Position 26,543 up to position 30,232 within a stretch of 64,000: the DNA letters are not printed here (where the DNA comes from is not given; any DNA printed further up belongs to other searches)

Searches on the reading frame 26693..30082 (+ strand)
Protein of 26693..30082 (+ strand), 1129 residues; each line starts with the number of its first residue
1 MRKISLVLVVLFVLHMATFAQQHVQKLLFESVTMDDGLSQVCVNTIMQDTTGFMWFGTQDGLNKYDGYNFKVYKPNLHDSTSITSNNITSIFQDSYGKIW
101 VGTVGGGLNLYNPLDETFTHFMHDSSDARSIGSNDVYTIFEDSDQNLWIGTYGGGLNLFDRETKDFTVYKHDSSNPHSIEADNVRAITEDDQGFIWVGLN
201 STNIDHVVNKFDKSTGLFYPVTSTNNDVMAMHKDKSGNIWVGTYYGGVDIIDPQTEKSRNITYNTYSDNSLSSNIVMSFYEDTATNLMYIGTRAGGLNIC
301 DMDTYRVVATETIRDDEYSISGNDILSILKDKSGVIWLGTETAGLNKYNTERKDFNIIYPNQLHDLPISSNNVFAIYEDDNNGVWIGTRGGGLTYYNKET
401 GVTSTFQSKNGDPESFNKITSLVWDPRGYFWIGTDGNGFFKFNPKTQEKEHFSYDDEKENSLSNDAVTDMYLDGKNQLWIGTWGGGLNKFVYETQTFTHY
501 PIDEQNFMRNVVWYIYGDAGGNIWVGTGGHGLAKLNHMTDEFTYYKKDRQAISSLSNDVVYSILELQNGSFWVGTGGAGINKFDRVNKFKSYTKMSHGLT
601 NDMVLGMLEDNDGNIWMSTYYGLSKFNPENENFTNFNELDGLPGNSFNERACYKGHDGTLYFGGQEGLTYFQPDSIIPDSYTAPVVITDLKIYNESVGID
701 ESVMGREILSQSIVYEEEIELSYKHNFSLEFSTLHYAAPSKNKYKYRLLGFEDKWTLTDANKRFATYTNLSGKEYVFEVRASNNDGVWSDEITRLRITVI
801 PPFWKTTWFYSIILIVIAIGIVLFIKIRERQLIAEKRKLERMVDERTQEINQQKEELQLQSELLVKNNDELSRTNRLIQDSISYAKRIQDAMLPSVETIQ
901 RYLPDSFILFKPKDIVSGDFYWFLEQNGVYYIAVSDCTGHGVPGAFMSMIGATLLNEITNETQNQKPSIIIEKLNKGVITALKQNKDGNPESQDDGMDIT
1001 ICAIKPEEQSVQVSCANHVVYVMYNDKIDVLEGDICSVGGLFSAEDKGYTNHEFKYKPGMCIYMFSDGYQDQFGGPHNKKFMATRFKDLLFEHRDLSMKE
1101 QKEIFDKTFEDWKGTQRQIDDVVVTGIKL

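Call 70: search_protein_families(library=pfam, proteins=[window:26693-30082:+], max_evalue=1e-8)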
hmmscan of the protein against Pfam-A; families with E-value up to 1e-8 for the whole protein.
window:26693-30082:+ (1129 aa): 4 families
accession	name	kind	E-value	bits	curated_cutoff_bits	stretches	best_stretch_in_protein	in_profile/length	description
PF07494.17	Reg_prop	-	1.2e-61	197.1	20.4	0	131-153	2-24/24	Two component regulator propeller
PF07228.17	SpoIIE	-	3.9e-16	60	25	1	928-1125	3-187/192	Stage II sporulation protein E (SpoIIE)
PF07495.19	Y_Y_Y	-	2.6e-15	56.5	26.6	1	736-799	2-64/65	Y_Y_Y domain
PF23748.1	Beta-prop_LRRK2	-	2.1e-13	50.5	26.9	0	127-165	267-305/359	LRRK2 beta propeller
